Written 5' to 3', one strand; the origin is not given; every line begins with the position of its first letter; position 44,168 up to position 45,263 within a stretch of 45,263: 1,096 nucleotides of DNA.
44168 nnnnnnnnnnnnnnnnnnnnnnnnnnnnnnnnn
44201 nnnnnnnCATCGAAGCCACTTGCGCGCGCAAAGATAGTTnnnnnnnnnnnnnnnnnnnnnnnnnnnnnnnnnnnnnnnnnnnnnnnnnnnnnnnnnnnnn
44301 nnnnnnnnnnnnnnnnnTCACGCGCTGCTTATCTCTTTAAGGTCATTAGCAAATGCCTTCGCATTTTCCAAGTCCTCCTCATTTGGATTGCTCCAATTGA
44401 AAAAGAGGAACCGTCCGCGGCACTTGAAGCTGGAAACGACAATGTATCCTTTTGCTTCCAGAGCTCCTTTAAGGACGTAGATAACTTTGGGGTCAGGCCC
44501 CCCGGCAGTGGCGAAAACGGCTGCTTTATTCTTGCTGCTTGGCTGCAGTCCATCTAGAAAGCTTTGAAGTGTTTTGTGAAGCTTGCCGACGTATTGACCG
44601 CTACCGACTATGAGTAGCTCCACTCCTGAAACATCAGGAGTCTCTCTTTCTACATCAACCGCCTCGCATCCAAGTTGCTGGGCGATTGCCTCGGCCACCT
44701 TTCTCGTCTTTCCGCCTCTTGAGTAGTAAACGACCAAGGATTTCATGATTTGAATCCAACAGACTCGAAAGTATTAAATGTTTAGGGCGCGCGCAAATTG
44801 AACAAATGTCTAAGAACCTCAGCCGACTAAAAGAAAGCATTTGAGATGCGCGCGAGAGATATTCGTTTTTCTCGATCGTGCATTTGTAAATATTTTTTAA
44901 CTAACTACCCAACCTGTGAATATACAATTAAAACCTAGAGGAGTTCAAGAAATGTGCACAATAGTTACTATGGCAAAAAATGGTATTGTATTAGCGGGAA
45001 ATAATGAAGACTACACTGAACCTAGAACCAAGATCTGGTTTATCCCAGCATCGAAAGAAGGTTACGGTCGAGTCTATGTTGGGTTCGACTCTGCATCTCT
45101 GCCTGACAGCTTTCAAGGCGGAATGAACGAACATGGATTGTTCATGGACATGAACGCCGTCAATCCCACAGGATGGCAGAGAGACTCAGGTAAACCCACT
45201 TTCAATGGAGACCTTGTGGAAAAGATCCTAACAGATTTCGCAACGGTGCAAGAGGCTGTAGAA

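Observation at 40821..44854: Nested direct repeats and (CG)n palindromes partition the 4 kb next to rnpB into cassette-like units of unrelated small genes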

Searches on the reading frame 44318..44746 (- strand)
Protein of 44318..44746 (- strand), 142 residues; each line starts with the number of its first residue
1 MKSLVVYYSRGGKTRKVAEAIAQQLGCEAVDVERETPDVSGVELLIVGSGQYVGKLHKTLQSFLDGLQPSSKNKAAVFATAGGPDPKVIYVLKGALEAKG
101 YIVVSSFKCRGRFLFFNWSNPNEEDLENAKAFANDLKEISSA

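Call 10: search_protein_families(library=pfam, proteins=[window:44318-44746:-], max_evalue=0.01)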
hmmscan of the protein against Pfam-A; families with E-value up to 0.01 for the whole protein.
window:44318-44746:- (142 aa): 4 families
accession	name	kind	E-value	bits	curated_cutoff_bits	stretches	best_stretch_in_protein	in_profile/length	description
PF12724.12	Flavodoxin_5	-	5.6e-12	46.6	27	1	4-82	1-84/145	Flavodoxin domain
PF12641.12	Flavodoxin_3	-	2.9e-08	34.1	27.5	1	4-112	1-112/160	Flavodoxin domain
PF00258.30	Flavodoxin_1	-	5.2e-05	23.9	25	1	5-79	1-93/143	Flavodoxin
PF02879.22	PGM_PMM_II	-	0.00014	22.7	29.3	0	5-38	23-55/103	Phosphoglucomutase/phosphomannomutase, alpha/beta/alpha domain II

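Call 13: find_encoding_contigs(protein=window:44318-44746:-, flank=10000, max_places=10)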
Protein window:44318-44746:- (142 aa): 1 contig read that carries it; 1 place shown.
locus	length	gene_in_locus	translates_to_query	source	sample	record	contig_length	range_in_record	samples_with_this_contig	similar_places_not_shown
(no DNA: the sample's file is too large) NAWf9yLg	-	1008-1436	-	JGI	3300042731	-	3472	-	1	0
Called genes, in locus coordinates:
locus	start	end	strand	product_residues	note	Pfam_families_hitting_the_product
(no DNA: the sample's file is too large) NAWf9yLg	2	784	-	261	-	?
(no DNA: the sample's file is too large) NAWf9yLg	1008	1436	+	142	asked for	PF12641:Flavodoxin_3 (weak), PF12724:Flavodoxin_5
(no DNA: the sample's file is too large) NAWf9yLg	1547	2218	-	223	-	-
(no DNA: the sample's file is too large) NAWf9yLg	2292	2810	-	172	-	PF16640:Big_3_5, PF02369:Big_1 (weak)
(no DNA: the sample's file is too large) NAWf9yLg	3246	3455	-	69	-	-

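Call 84: search_protein_families(library=padloc, proteins=[window:44318-44746:-], max_evalue=0.1)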
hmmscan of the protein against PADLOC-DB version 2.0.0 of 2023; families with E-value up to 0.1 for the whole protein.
window:44318-44746:- (142 aa): 0 families

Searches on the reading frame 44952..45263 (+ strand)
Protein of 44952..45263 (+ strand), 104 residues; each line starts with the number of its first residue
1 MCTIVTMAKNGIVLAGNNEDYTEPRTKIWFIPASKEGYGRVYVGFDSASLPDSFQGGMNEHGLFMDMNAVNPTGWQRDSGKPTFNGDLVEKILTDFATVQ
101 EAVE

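Call 10: search_protein_families(library=pfam, proteins=[window:44952-45263:+], max_evalue=0.01)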
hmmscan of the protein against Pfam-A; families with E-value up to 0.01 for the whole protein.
window:44952-45263:+ (104 aa): 1 family
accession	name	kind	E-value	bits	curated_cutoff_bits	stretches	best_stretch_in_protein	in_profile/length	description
PF03417.21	AAT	-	0.004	17.3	23.2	1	8-103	3-91/225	Acyl-coenzyme A:6-aminopenicillanic acid acyl-transferase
